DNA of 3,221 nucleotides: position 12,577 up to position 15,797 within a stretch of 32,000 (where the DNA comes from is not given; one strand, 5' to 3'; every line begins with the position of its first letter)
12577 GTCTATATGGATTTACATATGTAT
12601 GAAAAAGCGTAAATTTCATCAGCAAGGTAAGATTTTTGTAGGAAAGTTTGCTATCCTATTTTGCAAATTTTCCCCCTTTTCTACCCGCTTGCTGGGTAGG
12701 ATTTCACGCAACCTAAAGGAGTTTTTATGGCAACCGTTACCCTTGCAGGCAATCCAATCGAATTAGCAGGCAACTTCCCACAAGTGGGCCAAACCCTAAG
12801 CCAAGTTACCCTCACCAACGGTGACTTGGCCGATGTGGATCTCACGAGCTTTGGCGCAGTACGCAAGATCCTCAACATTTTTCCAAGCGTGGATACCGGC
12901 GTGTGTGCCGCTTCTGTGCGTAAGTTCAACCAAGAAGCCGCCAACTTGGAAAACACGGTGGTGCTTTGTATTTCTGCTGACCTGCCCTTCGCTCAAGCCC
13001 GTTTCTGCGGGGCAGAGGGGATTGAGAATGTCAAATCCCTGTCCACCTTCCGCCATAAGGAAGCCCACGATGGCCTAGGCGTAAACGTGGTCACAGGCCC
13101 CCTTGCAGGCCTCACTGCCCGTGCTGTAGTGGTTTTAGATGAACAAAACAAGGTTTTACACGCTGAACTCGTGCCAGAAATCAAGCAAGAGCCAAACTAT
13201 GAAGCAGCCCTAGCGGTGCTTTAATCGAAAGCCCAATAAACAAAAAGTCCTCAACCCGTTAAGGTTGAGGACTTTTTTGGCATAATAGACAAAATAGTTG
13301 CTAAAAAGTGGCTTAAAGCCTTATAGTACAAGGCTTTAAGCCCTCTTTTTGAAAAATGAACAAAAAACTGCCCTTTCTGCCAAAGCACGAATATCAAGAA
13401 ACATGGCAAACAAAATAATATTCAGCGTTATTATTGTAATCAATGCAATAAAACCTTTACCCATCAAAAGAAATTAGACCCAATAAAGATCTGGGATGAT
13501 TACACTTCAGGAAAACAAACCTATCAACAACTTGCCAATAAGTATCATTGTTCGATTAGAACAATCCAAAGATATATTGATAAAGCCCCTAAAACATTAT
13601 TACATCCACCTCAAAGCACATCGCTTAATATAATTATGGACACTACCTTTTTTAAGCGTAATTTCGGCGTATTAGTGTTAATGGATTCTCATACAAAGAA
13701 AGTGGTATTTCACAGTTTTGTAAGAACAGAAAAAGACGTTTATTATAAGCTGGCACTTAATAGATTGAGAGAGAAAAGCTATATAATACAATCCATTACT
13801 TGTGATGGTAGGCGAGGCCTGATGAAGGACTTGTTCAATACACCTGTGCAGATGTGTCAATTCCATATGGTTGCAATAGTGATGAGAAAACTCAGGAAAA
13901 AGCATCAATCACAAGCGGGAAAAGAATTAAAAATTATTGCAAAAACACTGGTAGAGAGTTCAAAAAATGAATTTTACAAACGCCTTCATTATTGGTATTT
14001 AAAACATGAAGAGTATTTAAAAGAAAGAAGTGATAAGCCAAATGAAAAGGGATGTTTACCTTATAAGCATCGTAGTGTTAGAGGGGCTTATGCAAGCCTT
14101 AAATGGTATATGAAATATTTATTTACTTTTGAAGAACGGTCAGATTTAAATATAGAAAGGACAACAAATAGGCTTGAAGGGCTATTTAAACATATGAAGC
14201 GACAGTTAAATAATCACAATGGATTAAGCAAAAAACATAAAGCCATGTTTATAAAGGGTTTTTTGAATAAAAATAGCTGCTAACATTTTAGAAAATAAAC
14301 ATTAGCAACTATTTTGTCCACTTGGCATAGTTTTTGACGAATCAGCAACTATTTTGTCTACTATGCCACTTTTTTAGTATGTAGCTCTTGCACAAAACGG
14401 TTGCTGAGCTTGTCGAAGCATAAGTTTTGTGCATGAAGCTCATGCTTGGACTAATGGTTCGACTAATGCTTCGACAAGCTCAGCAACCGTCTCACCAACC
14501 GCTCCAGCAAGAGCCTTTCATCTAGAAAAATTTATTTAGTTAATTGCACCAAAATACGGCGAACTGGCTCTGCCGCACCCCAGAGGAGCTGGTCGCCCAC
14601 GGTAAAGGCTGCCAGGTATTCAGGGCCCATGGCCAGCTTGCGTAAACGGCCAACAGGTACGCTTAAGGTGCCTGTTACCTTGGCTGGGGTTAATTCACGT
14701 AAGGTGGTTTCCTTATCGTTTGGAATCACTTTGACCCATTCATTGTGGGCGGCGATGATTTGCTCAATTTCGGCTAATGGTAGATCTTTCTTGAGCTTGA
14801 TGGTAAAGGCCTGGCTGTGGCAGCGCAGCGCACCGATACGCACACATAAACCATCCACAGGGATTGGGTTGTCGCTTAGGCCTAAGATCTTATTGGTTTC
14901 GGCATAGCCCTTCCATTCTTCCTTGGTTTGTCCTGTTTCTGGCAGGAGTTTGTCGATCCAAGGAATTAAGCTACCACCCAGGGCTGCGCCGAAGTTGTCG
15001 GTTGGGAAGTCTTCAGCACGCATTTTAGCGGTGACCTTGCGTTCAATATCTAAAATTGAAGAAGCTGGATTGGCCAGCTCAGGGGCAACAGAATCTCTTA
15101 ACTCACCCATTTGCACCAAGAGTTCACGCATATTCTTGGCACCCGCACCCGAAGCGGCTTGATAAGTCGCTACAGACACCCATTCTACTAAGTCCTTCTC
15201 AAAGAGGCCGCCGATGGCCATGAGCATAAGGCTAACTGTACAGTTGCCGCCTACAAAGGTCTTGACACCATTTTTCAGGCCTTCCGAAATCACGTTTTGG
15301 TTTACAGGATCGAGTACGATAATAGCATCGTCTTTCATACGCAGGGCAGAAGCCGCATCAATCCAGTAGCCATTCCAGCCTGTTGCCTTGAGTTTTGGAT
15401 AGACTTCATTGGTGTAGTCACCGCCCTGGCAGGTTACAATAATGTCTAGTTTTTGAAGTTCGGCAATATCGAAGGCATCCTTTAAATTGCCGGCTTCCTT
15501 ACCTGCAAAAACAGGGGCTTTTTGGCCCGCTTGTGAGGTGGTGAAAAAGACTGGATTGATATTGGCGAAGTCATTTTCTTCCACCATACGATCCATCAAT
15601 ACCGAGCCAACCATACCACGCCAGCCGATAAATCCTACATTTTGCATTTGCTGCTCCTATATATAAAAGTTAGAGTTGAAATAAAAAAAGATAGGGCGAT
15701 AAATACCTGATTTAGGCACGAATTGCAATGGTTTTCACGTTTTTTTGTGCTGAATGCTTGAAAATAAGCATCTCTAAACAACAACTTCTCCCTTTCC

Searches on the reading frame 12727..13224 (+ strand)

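Call 88: search_protein_families(library=pfam, proteins=[window:12727-13224:+], max_evalue=0.001)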
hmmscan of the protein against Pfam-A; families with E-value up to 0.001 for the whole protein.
window:12727-13224:+ (165 aa): 2 families
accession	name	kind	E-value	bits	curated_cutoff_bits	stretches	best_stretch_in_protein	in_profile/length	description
PF08534.16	Redoxin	-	2.2e-25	89.6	26.6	1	19-162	1-148/148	Redoxin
PF00578.27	AhpC-TSA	-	1.9e-10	41.2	26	1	20-145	1-123/124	AhpC/TSA family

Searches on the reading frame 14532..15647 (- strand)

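Call 88: search_protein_families(library=pfam, proteins=[window:14532-15647:-], max_evalue=0.001)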
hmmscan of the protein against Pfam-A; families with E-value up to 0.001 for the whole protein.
window:14532-15647:- (371 aa): 2 families
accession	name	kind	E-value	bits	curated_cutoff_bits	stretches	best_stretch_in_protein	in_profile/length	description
PF02774.23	Semialdhyde_dhC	-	7.1e-51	173.4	26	1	147-356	3-184/184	Semialdehyde dehydrogenase, dimerisation domain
PF01118.30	Semialdhyde_dh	-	3.2e-25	89.3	26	1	3-121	1-119/121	Semialdehyde dehydrogenase, NAD binding domain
